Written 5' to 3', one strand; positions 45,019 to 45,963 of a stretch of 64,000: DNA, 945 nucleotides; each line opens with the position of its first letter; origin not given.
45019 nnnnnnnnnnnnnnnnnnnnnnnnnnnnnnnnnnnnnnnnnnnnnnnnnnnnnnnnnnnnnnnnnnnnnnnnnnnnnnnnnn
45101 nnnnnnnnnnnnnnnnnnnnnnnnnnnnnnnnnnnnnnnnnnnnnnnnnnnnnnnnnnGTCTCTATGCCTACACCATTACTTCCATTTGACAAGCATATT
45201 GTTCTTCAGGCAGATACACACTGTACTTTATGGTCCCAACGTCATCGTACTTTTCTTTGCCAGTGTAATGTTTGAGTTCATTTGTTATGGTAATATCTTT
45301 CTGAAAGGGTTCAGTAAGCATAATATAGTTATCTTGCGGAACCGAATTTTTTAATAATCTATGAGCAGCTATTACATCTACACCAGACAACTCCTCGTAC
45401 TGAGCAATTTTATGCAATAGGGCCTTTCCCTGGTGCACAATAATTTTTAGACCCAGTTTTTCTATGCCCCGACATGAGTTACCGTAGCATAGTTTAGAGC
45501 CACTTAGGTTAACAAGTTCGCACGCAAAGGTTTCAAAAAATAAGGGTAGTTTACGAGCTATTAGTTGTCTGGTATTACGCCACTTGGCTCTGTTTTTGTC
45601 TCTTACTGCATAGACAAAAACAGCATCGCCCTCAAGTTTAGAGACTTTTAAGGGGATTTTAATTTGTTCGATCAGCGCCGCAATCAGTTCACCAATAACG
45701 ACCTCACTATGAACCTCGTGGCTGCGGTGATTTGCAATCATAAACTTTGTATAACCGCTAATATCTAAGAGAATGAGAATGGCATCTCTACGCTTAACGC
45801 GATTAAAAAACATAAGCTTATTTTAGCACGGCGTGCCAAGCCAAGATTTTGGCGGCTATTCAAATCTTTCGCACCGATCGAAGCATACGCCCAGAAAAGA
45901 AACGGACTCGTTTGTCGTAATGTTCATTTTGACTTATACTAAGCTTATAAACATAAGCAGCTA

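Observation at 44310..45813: Stand-alone class III nucleotidyl cyclase paired with an MBL-fold hydrolase: a candidate cyclic-nucleotide signalling or defence module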

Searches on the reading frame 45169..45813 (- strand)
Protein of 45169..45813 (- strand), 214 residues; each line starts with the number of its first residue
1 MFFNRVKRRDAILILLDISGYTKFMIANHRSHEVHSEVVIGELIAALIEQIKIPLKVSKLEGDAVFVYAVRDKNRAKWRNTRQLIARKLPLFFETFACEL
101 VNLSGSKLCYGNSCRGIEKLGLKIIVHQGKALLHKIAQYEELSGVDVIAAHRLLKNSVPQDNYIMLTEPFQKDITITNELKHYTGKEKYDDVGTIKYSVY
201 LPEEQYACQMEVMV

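Call 3: search_protein_families(library=pfam, proteins=[window:45169-45813:-], max_evalue=0.01)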
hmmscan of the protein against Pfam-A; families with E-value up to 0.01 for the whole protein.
window:45169-45813:- (214 aa): 1 family
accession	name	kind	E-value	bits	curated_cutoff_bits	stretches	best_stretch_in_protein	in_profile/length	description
PF10851.13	DUF2652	-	3.2e-25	88.9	22.1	1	40-163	1-118/118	Protein of unknown function (DUF2652)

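Call 4: search_protein_families(library=ncbifam, proteins=[window:45169-45813:-], max_evalue=0.01)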
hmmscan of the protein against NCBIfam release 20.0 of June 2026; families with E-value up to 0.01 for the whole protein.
window:45169-45813:- (214 aa): 0 families

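Call 5: search_protein_families(library=padloc, proteins=[window:45169-45813:-], max_evalue=1)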
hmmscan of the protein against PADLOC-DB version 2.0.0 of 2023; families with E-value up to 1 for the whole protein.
window:45169-45813:- (214 aa): 0 families

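Call 7: search_solved_structures(query=window:45169-45813:-, max_evalue=10, show_alignments=3)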
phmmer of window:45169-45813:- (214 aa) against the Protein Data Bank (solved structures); distinct sequences matched with E-value up to 10: 0.

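Call 12: find_homologous_proteins(query=window:45169-45813:-, max_evalue=0.001)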
Query window:45169-45813:- (214 aa): 913 proteins with E <= 0.001 among 1065 candidates; the best 120 are listed.
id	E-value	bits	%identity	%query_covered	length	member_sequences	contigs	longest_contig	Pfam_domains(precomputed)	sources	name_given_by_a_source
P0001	2.3e-137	473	100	100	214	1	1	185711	PF10851.14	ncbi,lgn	-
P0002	9.4e-65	236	55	98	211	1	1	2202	PF10851.14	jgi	-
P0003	3.3e-57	211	51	93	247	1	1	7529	PF10851.14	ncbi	ncbi:DUF2652 domain-containing protein, partial [Gemmatimonadota bacterium]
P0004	2.6e-56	208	49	97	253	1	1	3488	PF10851.14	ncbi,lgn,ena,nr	ncbi:MAG TPA: DUF2652 domain-containing protein [bacterium]|nr:DUF2652 domain-containing protein [ba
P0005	2.9e-56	208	51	91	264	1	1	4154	PF10851.14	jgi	jgi:hypothetical protein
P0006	2.1e-54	202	48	96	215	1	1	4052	PF10851.14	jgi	-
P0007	2.2e-54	202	48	93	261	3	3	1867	PF10851.14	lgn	-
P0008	2.9e-54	202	50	92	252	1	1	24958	PF10851.14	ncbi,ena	-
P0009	3.0e-54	201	47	91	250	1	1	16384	PF10851.14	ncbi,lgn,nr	ncbi:MAG: DUF2652 domain-containing protein [Anaerolineae bacterium]|nr:DUF2652 domain-containing pr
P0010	4.7e-54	201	49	90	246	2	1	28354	PF10851.14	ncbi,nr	ncbi:MAG: DUF2652 domain-containing protein [Nitrospirae bacterium]|nr:DUF2652 domain-containing pro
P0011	8.4e-54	200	48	94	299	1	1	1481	PF10851.14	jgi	jgi:class 3 adenylate cyclase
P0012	1.3e-53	199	47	92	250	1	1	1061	PF10851.14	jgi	jgi:hypothetical protein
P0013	1.6e-53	199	47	92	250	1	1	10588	PF10851.14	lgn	-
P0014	2.0e-53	199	49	90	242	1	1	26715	PF10851.14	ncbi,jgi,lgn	ncbi:MAG: DUF2652 domain-containing protein [Dissulfurispiraceae bacterium]|jgi:class 3 adenylate cy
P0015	2.4e-53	199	51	92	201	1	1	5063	PF10851.14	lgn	-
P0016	2.9e-53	198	47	93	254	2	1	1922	PF10851.14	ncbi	-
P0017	3.3e-53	198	49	93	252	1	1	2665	PF10851.14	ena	-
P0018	3.4e-53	198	49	91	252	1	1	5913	PF10851.14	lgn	-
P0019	5.6e-53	197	49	90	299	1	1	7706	PF10851.14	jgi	jgi:hypothetical protein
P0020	9.0e-53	197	51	92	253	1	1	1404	PF10851.14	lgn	-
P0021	1.3e-52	196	48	91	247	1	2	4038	PF10851.14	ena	-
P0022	2.4e-52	195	49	89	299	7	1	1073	PF10851.14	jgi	jgi:class 3 adenylate cyclase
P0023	2.7e-52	195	46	93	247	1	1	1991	PF10851.14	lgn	-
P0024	3.1e-52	195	48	92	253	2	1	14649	PF10851.14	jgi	jgi:hypothetical protein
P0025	3.3e-52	195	51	92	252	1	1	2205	PF10851.14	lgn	-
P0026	4.7e-52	194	51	91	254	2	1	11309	PF10851.14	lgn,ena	-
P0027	5.8e-52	194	48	91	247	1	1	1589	PF10851.14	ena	-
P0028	5.9e-52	194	49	92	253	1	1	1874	PF10851.14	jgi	jgi:hypothetical protein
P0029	6.4e-52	194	48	91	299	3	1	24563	PF10851.14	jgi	-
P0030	7.1e-52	194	48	90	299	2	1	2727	PF10851.14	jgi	-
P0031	7.1e-52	194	48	93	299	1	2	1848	PF10851.14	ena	-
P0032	8.0e-52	194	49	89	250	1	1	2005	PF10851.14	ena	-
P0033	1.2e-51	193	46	91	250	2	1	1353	PF10851.14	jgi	jgi:class 3 adenylate cyclase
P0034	1.3e-51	193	47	89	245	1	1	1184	PF10851.14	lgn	-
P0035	1.7e-51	192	47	92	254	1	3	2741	PF10851.14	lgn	-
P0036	2.7e-51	192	47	91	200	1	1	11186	PF10851.14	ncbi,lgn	-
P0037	3.0e-51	192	46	94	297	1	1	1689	PF10851.14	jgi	jgi:class 3 adenylate cyclase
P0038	3.2e-51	192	48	89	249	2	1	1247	PF10851.14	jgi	jgi:hypothetical protein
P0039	3.5e-51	191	48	91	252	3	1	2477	PF10851.14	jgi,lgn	-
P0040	4.4e-51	191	48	90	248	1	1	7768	PF10851.14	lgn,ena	-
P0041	4.9e-51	191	45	92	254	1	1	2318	PF10851.14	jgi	jgi:class 3 adenylate cyclase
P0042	5.4e-51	191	46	93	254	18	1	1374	PF10851.14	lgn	-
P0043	7.6e-51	190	46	93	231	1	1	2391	PF10851.14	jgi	jgi:hypothetical protein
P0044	9.1e-51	190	51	91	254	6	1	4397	PF10851.14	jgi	-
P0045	1.8e-50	189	49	91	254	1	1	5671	PF10851.14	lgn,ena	-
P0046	2.8e-50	189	48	89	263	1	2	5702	PF10851.14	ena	-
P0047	3.4e-50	188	49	91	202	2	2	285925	PF10851.14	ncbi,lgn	-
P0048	6.4e-50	187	49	91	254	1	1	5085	PF10851.14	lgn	-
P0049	6.5e-50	187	47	92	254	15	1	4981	PF10851.14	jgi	jgi:Protein of unknown function (DUF2652)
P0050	9.8e-50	187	46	92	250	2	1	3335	PF10851.14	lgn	-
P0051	1.2e-49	186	46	89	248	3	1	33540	PF10851.14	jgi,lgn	jgi:hypothetical protein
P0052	1.5e-49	186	46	92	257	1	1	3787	PF10851.14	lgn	-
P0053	3.1e-49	185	50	89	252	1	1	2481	PF10851.14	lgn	-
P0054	3.2e-49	185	50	89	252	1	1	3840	PF10851.14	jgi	jgi:Protein of unknown function (DUF2652)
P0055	3.5e-49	185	47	92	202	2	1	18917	PF10851.14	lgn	-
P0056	3.6e-49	185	47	92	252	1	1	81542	PF10851.14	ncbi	-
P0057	4.3e-49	185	45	91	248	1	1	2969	PF10851.14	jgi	jgi:hypothetical protein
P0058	5.8e-49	184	46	92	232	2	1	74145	PF10851.14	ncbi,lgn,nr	ncbi:MAG: hypothetical protein JWM44_4013 [Bacilli bacterium]|nr:hypothetical protein [Bacilli bacte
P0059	6.5e-49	184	47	93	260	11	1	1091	PF10851.14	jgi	-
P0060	6.7e-49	184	46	92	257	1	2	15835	PF10851.14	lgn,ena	-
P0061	7.8e-49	184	47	91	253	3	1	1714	PF10851.14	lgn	-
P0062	1.4e-48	183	45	92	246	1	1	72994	PF10851.14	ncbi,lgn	-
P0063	1.7e-48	183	47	93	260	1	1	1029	PF10851.14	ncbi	-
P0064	2.1e-48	182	47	93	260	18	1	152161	PF10851.14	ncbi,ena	-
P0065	2.3e-48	182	45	91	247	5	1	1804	PF10851.14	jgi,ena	-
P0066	2.5e-48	182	46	91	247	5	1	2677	PF10851.14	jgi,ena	-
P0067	3.0e-48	182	45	93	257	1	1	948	PF10851.14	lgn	-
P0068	3.4e-48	182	47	93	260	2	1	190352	PF10851.14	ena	-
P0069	4.3e-48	181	44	90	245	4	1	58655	PF10851.14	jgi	-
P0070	4.7e-48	181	45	96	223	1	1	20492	PF10851.14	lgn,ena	-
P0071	6.5e-48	181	47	91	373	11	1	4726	PF10851.14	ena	-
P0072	7.0e-48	181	45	90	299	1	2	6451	PF10851.14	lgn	-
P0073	7.2e-48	181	47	91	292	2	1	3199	PF10851.14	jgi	jgi:hypothetical protein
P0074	7.7e-48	181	42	94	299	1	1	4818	PF10851.14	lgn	-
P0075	7.9e-48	181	43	92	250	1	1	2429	PF10851.14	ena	-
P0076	8.4e-48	180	46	91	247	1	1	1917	PF10851.14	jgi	-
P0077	1.1e-47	180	47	92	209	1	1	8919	PF10851.14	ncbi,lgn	-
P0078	1.3e-47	180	42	95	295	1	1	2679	PF10851.14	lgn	-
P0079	1.4e-47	180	46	93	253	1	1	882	PF10851.14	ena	-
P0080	1.6e-47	179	47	93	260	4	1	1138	PF10851.14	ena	-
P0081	1.7e-47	179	47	91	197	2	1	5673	PF10851.14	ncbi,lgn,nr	ncbi:DUF2652 domain-containing protein [bacterium]|nr:DUF2652 domain-containing protein [bacterium]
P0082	1.7e-47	179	47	91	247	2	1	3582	PF10851.14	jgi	jgi:uncharacterized protein DUF2652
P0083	1.8e-47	179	41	92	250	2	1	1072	PF10851.14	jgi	jgi:hypothetical protein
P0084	2.0e-47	179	47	91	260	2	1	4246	PF10851.14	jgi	jgi:hypothetical protein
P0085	2.5e-47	179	45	91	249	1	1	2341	PF10851.14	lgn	-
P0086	2.6e-47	179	46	88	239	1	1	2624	PF10851.14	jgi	jgi:hypothetical protein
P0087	2.9e-47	179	46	89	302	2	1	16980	PF10851.14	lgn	-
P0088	2.9e-47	179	45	91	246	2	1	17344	PF10851.14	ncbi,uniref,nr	ncbi:MAG: DUF2652 domain-containing protein [Deltaproteobacteria bacterium]|uniref:DUF2652 domain-co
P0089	3.8e-47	178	48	89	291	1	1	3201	PF10851.14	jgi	jgi:hypothetical protein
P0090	3.9e-47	178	46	91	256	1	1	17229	PF10851.14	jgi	jgi:class 3 adenylate cyclase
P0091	6.1e-47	178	46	91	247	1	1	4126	PF10851.14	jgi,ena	-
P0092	7.9e-47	177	47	89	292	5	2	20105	PF10851.14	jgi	-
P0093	8.5e-47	177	45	89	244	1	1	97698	PF10851.14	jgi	jgi:hypothetical protein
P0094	1.3e-46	177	44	98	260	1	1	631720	PF10851.14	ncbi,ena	-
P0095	1.4e-46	176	48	89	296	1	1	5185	PF10851.14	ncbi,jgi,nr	ncbi:MAG: DUF2652 domain-containing protein [Deltaproteobacteria bacterium]|jgi:class 3 adenylate cy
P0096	3.7e-46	175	46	93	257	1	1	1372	PF10851.14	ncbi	-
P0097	3.9e-46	175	46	91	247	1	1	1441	PF10851.14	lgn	-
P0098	4.0e-46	175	47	91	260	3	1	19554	PF10851.14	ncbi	-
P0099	4.2e-46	175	46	94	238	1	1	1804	PF10851.14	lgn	-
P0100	4.3e-46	175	45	95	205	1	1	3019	PF10851.14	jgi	-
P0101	4.4e-46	175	44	95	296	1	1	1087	PF10851.14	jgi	-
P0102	4.9e-46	175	47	91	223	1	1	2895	PF10851.14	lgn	-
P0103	5.1e-46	175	47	93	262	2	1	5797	PF10851.14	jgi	jgi:hypothetical protein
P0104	5.2e-46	175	46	89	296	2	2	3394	PF10851.14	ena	-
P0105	5.2e-46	175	45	93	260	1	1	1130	PF10851.14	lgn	-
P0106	5.6e-46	174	46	86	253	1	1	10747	PF10851.14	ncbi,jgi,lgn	ncbi:MAG: DUF2652 domain-containing protein [Candidatus Margulisiibacteriota bacterium]|jgi:hypothet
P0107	5.7e-46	174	47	89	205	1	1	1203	PF10851.14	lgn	-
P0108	5.9e-46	174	48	89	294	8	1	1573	PF10851.14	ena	-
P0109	6.5e-46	174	41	92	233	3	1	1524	PF10851.14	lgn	-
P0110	8.0e-46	174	47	89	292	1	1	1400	PF10851.14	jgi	jgi:hypothetical protein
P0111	8.2e-46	174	48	89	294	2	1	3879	PF10851.14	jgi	jgi:class 3 adenylate cyclase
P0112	1.0e-45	174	46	91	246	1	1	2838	PF10851.14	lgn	-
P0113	1.1e-45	174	45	93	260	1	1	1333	PF10851.14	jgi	jgi:hypothetical protein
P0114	1.1e-45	173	42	92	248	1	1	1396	PF10851.14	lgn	-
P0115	1.5e-45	173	45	90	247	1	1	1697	PF10851.14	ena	-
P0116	2.0e-45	173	47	89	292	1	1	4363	PF10851.14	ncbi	-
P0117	2.1e-45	173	44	91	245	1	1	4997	PF10851.14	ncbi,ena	-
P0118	2.4e-45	172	46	91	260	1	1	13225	PF10851.14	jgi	jgi:hypothetical protein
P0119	2.6e-45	172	45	93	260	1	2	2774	PF10851.14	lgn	-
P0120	3.1e-45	172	46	91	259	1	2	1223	PF10851.14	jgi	-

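Call 14: find_encoding_contigs(protein=P0001, flank=10000, max_places=4)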
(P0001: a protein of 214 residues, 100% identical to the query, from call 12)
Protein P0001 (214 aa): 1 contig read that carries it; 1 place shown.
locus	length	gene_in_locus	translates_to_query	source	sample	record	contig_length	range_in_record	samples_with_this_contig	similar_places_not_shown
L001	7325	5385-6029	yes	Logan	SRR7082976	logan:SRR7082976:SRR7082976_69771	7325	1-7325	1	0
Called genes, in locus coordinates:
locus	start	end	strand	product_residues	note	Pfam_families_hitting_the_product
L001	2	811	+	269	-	?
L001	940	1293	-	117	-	-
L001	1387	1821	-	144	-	PF02600:DsbB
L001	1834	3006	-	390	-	PF01134:GIDA (faint), PF01266:DAO (faint), PF07992:Pyr_redox_2, PF13450:NAD_binding_8 (faint), PF13454:NAD_binding_9 (faint), PF00070:Pyr_redox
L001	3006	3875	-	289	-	PF02913:FAD-oxidase_C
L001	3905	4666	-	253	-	PF01565:FAD_binding_4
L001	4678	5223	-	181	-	-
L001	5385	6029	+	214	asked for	PF10851:DUF2652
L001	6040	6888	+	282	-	PF23023:Anti-Pycsar_Apyc1, PF00753:Lactamase_B, PF12706:Lactamase_B_2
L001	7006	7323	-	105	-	?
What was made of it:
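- The only other copy (L001, call 14) is the same sequence.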

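Call 16: find_related_loci(query=A1, collection=genome_contigs, flank=6000)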
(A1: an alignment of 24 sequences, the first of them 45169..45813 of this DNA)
Query A1 (214 aa) in genome_contigs; peptide patterns used: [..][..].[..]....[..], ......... (x = any residue, [..] = any of these).
599 stretches matched a pattern (row limit reached: there are more); 513 encode a relative of the query (tblastn E <= 1e-3); the best 80 are kept; 80 distinct loci.
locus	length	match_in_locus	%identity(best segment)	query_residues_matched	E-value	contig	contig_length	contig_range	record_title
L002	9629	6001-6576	49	9-201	2e-60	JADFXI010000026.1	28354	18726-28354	MAG: Nitrospirae bacterium isolate nDJH13bin21 nDJH13_bin21_NODE_26_length_28354_cov_3.568427, whole genome shotgun sequ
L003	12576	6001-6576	49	9-201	1e-59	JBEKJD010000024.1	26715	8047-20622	MAG: Dissulfurispiraceae bacterium isolate SPRUCE 315 SPRUCE_315_24, whole genome shotgun sequence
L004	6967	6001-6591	48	4-202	2e-59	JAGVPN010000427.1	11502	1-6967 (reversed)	MAG: Syntrophobacterales bacterium isolate DeMMO3_32 c_000000005632, whole genome shotgun sequence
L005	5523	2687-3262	49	12-204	8e-59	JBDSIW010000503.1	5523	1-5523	MAG: Verrucomicrobiota bacterium isolate cluster1_bin.308 k127_9675124, whole genome shotgun sequence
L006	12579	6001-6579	46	9-202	7e-58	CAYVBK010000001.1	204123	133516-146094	MAG TPA_asm: uncultured Anaerolineae bacterium isolate binchicken_co44_225 genome assembly, contig: NODE_63_length_20412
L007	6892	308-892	45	7-202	1e-57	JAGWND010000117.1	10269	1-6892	MAG: Bacteroidota bacterium isolate REEB223 contig-150_10248, whole genome shotgun sequence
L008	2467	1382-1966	48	9-202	1e-57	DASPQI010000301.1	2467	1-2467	MAG TPA_asm: Syntrophales bacterium isolate SMAG_U12195 k141_542019, whole genome shotgun sequence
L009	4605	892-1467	46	9-201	6e-57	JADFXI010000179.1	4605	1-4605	MAG: Nitrospirae bacterium isolate nDJH13bin21 nDJH13_bin21_NODE_179_length_4605_cov_2.672175, whole genome shotgun sequ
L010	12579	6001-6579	47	12-205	6e-55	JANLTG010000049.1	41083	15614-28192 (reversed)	MAG: bacterium isolate OTE_25_metabat_226 OTE_25_k141_2399316, whole genome shotgun sequence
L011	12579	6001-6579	48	9-203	4e-55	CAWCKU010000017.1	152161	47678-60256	MAG: uncultured delta proteobacterium isolate MFD01872.bin.2.172 genome assembly, contig: contig_45495, whole genome sho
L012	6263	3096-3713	45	9-211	3e-55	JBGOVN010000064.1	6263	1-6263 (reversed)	MAG: Bacteroidota bacterium isolate OBJ_0618_7090110_114 k141_10060374_length_6263_cov_10.1317, whole genome shotgun seq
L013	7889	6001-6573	46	12-203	7e-55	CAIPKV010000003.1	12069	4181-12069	MAG: uncultured Verrucomicrobia subdivision 3 bacterium isolate AM4_bin-735 genome assembly, contig: bin-735:03/87, whol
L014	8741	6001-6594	48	4-202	7e-55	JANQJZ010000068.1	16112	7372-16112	MAG: Gammaproteobacteria bacterium isolate PL25a_bin.135 k99_2111736, whole genome shotgun sequence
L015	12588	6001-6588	45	6-203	8e-55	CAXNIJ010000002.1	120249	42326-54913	MAG: Candidatus Pacearchaeota archaeon isolate MaH-04nov19-88 genome assembly, contig: MaH-04nov19-C164, whole genome sh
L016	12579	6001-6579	48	9-203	2e-54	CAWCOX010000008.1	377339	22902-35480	MAG: uncultured delta proteobacterium isolate MFD09286.bin.4.273 genome assembly, contig: contig_37486, whole genome sho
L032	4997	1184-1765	44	10-204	2e-51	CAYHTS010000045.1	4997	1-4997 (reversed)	MAG TPA_asm: uncultured Candidatus Saccharibacteria bacterium isolate ERP119705_co17_18 genome assembly, contig: NODE_30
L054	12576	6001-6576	42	9-202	3e-48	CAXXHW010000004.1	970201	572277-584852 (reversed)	MAG: Dehalococcoidia bacterium isolate 557c96e6-7d8d-4d87-ac40-868fa156ef41 genome assembly, contig: contig_4, whole gen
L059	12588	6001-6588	44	9-200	2e-47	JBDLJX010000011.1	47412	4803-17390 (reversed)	MAG: Pseudomonadota bacterium isolate MAG113 MAG113_11, whole genome shotgun sequence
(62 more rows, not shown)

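Call 19: find_related_loci(query=window:45169-45813:-, collection=metagenome_contigs, flank=4000)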
Query window:45169-45813:- (214 aa) in metagenome_contigs; peptide patterns used: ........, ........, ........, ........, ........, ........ (x = any residue, [..] = any of these).
134 stretches matched a pattern, but none encodes a relative of the query by tblastn (E <= 1e-3).
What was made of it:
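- Tried and rejected: A metagenome scan with the single DUF2652 protein, aimed at close relatives, returned 134 pattern matches, none confirmed (call 19).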

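Call 38: search_protein_families(library=pfam, alignment_id=A4, max_evalue=0.00001)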
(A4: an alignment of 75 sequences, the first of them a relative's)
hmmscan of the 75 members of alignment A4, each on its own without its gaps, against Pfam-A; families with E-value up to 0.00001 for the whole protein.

A. member 1, L002:5443-5715:- (90 aa): 0 families

B. families by the number of members that match (of 75 scanned): 98 families (the first 25 are shown)
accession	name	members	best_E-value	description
PF00561.26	Abhydrolase_1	5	5.4e-23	alpha/beta hydrolase fold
PF12146.15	Hydrolase_4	5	3.7e-16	Serine aminopeptidase, S33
PF12697.13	Abhydrolase_6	4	1e-19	Alpha/beta hydrolase family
PF00326.27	Peptidase_S9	3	8.6e-15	Prolyl oligopeptidase family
PF00158.32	Sigma54_activat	2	2.5e-74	Sigma-54 interaction domain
PF01625.27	PMSR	2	4.2e-67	Peptide methionine sulfoxide reductase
PF07992.20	Pyr_redox_2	2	1.3e-62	Pyridine nucleotide-disulphide oxidoreductase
PF01641.26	SelR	2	3.3e-49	SelR domain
PF08668.18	HDOD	2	3.9e-45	HDOD domain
PF00535.33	Glycos_transf_2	2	1.8e-31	Glycosyl transferase family 2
PF02852.28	Pyr_redox_dim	2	8.4e-31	Pyridine nucleotide-disulphide oxidoreductase, dimerisation domain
PF01979.26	Amidohydro_1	2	4.2e-28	Amidohydrolase family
PF00383.29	dCMP_cyt_deam_1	2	1e-26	Cytidine and deoxycytidylate deaminase zinc-binding region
PF00070.33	Pyr_redox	2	2.5e-24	Pyridine nucleotide-disulphide oxidoreductase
PF14437.12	MafB19-deam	2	1.5e-20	MafB19-like deaminase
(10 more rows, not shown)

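Call 39: search_protein_families(library=pfam, alignment_id=A5, max_evalue=0.00001)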
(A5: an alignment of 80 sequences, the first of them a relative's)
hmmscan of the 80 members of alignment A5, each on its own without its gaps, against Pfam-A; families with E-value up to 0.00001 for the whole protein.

A. member 1, L041:4212-5327:+ (371 aa): 2 families
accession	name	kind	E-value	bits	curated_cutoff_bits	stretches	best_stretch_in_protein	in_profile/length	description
PF00211.25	Guanylate_cyc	-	3.1e-25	89.3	21.9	1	180-355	6-175/183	Adenylate and Guanylate cyclase catalytic domain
PF00111.32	Fer2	-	4.1e-10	39.9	21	1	68-145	4-76/77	2Fe-2S iron-sulfur cluster binding domain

B. families by the number of members that match (of 80 scanned): 77 families (the first 25 are shown)
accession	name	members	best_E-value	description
PF07676.18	PD40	4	8.6e-27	WD40-like Beta Propeller Repeat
PF14685.13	PDZ_Tricorn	4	8.9e-27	Tricorn protease PDZ domain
PF14684.11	Tricorn_C1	4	1.1e-21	Tricorn protease C1 domain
PF03572.23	Peptidase_S41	4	1.9e-21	Peptidase family S41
PF00930.27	DPPIV_N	4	1.1e-16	Dipeptidyl peptidase IV (DPP IV) N-terminal region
PF25174.1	Beta-prop_THOC3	4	9e-09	THOC3 beta-propeller domain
PF23414.1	Beta-prop_EML_2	4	2.9e-08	Echinoderm microtubule-associated protein second beta-propeller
PF01661.27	Macro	3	4.6e-50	Macro domain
PF06764.17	DUF1223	2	1.5e-40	Protein of unknown function (DUF1223)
PF00892.27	EamA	2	2.5e-35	EamA-like transporter family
PF01636.29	APH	2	1.3e-34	Phosphotransferase enzyme family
PF08239.17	SH3_3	2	2.4e-20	Bacterial SH3 domain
PF18896.5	SLT_3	2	1.1e-13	Lysozyme like domain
PF17820.7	PDZ_6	2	1.3e-06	PDZ domain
PF00330.25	Aconitase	1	2.3e-157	Aconitase family (aconitate hydratase)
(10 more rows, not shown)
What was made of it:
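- DUF2652 genes sit in ordinary, variable housekeeping neighbourhoods (calls 38, 39).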

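Call 40: predict_structure(alignment_id=A2)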
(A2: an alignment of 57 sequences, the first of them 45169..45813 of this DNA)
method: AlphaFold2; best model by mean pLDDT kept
length: 214 residues; sequences in the alignment: 57
mean_pLDDT: 90.4   pTM: 0.88
mean pLDDT of the five models: 90.4, 90.1, 89.4, 88.9, 88.8
residues with pLDDT >= 90: 163; 70-90: 34; 50-70: 14; < 50: 3
segments of 3 or more residues with pLDDT < 50: 212-214
pLDDT, mean of each block of 10 residues (from residue 1): 81 98 94 90 96 88 96 95 93 94 90 90 97 92 97 94 96 77 92 96 70 45
secondary structure, 60 per line:
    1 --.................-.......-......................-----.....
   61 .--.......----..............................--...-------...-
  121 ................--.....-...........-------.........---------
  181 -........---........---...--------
elements in order: E6-19 H21-27 H29-50 E56-61 E64-70 H75-104 E121-136 E139-143 H145-155 E163-167 H168-171 E182-189 E193-200
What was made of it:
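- Checked: The AlphaFold model (pLDDT 90.4) is one compact domain spanning residues 6-200 (call 40).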
